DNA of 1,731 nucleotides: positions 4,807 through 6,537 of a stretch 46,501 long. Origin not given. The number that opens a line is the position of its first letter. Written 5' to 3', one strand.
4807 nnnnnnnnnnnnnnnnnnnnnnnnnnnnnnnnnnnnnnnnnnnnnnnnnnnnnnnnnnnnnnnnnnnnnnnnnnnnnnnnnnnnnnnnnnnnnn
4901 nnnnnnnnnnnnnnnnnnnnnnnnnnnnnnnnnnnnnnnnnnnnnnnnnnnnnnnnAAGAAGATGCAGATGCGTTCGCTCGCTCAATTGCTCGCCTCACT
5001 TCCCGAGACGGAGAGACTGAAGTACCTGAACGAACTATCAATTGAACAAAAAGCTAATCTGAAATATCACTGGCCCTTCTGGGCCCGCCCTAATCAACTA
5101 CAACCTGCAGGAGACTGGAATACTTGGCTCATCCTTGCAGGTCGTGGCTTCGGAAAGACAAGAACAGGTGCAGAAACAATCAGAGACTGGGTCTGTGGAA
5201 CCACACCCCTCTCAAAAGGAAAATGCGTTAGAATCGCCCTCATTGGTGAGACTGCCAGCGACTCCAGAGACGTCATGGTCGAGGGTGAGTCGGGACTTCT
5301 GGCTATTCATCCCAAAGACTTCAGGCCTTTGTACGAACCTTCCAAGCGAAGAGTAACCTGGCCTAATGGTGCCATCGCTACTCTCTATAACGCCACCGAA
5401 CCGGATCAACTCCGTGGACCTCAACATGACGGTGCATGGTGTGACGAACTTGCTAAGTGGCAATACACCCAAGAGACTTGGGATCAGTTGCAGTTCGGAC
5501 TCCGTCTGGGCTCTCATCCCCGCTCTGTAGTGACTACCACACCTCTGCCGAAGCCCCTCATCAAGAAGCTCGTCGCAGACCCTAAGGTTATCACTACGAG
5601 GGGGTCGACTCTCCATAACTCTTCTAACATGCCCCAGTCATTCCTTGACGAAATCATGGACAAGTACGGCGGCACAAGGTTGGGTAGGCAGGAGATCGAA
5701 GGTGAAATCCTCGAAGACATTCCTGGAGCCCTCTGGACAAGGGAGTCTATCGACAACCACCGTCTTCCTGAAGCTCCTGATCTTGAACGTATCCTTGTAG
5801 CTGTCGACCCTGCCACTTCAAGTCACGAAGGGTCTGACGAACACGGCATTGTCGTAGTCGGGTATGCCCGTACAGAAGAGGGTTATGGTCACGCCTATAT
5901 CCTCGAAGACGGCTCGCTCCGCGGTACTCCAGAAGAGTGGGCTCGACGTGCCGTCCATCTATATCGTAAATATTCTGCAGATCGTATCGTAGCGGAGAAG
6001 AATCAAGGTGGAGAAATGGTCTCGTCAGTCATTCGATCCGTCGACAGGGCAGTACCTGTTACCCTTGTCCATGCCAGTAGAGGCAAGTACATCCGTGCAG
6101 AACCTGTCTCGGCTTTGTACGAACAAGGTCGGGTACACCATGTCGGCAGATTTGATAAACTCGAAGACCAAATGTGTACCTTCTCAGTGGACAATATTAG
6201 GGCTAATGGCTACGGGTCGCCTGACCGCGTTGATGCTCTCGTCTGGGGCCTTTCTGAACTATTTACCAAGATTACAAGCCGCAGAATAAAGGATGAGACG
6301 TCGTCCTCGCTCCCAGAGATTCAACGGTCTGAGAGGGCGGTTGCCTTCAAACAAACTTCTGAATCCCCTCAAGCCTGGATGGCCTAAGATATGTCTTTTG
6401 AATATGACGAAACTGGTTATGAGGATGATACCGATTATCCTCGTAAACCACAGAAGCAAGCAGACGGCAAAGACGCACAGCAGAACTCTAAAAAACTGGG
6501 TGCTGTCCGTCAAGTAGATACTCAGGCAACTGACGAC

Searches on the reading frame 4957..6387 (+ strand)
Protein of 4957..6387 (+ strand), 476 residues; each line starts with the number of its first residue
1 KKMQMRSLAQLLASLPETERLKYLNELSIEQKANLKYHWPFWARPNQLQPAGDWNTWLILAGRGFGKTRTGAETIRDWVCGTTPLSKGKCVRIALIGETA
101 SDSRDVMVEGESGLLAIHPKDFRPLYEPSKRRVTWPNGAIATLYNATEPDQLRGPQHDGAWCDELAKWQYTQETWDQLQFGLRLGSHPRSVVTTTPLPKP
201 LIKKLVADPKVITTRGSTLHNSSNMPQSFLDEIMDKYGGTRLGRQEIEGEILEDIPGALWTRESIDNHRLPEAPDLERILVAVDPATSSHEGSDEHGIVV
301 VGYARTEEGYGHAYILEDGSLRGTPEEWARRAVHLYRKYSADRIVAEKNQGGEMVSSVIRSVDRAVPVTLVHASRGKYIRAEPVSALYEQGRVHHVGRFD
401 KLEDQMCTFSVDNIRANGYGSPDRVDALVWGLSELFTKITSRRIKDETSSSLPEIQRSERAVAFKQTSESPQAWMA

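Call 111: search_dna_similar(query=window:4957-6387:+, collection=phages, mode=protein, max_rows=12)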
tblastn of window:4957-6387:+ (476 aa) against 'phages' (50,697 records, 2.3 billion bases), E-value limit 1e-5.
Records with a match: 372; places in all: 383; records where one place covers at least 80% of the query: 109.
Best place of each record, by identity: <60% 372.
By first word of the organism name: Gordonia 173; Vibrio 64; Microbacterium 50; Arthrobacter 18; Streptomyces 10; Caulobacter 6; Escherichia 6; Salinibacter 5; Pseudomonas 5; Bacteriophage 4; and 18 more.
By host as written in the record: Gordonia terrae 3612 149; - 62; Microbacterium foliorum NRRL B-24224 31; Gordonia terrae CAG3 14; Microbacterium foliorum NRRL B-24224 SEA 12; Arthrobacter globiformis B-2979 8; Gordonia terrae NRRL B-16283 6; Microbacterium paraoxydans NRRL B-14843 5; and 50 more.
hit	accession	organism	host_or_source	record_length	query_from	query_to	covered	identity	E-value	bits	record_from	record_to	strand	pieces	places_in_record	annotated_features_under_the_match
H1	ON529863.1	Brevundimonas phage vB_BpoS-Polewnik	Brevundimonas pondensis LVF1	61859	16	470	96%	50.5%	9e-144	461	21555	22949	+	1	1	terminase large subunit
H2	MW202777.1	Caudoviricetes sp.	Manatee Spring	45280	2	446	93%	51.4%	5e-134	432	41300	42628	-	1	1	large terminase | putative small terminase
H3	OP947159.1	Desulfofustis phage LS06-2018-MD02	-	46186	7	446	92%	51.0%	7e-131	423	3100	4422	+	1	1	terminase large subunit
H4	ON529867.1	Brevundimonas phage vB_BpoS-Strzyga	Brevundimonas pondensis LVF1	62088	16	436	88%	53.2%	2e-144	462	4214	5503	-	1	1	terminase large subunit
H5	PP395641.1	Microcystis phage Mae-JY09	Microcystis aeruginosa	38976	44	436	83%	53.8%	7e-122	397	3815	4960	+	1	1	terminase large subunit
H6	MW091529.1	Bacteriophage sp. 103231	sewage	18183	39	436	84%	52.9%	4e-129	418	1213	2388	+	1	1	DNA-packaging protein | hypothetical protein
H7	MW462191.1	Bacteriophage sp.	freshwater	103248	25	438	87%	50.1%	2e-122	399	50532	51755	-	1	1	terminase protein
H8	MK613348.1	Roseobacter phage CRP-6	Rhodobacteraceae bacterium FZCC0042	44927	5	435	91%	46.8%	3e-117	384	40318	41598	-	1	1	terminase large subunit | hypothetical protein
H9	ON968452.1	Pseudanabaena phage Pan1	Pseudanabaena sp.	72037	22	442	88%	47.3%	5e-119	389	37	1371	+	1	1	terminase large subunit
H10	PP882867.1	Dinoroseobacter phage vB_DshS_R26L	Dinoroseobacter shibae DFL12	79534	39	473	91%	45.6%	6e-112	369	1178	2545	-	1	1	large packaging protein | hypothetical protein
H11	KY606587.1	Dinoroseobacter phage vB_DshS-R5C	Dinoroseobacter shibae DFL12T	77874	5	438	91%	45.3%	3e-107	355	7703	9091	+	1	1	large packaging protein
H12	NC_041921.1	Dinoroseobacter phage vB_DshS-R5C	Dinoroseobacter shibae DFL12T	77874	5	438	91%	45.3%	3e-107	355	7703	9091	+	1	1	terminase large subunit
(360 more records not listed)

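Call 113: get_annotated_region(hit=H2, flank=4000)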
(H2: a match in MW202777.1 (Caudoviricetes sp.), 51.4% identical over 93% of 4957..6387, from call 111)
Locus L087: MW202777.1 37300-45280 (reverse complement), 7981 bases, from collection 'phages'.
description: Siphoviridae sp. isolate ctuI7215, complete genome.
organism: Caudoviricetes sp. (NCBI taxid 2832643)
taxonomy: Viruses; Duplodnaviria; Heunggongvirae; Uroviricota; Caudoviricetes
host: -; source: Manatee Spring; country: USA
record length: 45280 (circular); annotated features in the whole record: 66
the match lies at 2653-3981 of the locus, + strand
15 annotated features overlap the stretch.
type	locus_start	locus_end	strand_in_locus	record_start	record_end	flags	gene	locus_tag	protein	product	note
CDS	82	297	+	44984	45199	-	-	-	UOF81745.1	hypothetical protein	-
CDS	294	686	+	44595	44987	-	-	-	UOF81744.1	hypothetical protein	-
CDS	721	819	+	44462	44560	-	-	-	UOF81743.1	hypothetical protein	-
CDS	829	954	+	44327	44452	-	-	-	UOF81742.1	hypothetical protein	-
CDS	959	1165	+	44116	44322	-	-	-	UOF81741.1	hypothetical protein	-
CDS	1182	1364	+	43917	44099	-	-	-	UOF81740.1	hypothetical protein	-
CDS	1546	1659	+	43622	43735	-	-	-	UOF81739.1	hypothetical protein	-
CDS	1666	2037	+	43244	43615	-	-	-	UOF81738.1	DNA ligase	-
CDS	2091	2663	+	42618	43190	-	-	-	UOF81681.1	putative small terminase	-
CDS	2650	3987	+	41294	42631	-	-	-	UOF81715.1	large terminase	-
CDS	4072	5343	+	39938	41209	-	-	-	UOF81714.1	portal protein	-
CDS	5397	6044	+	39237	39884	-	-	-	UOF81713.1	minor capsid component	-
CDS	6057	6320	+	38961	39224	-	-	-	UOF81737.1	hypothetical protein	-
CDS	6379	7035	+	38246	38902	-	-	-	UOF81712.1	phage prohead protease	-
CDS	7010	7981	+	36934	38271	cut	-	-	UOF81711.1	major capsid protein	-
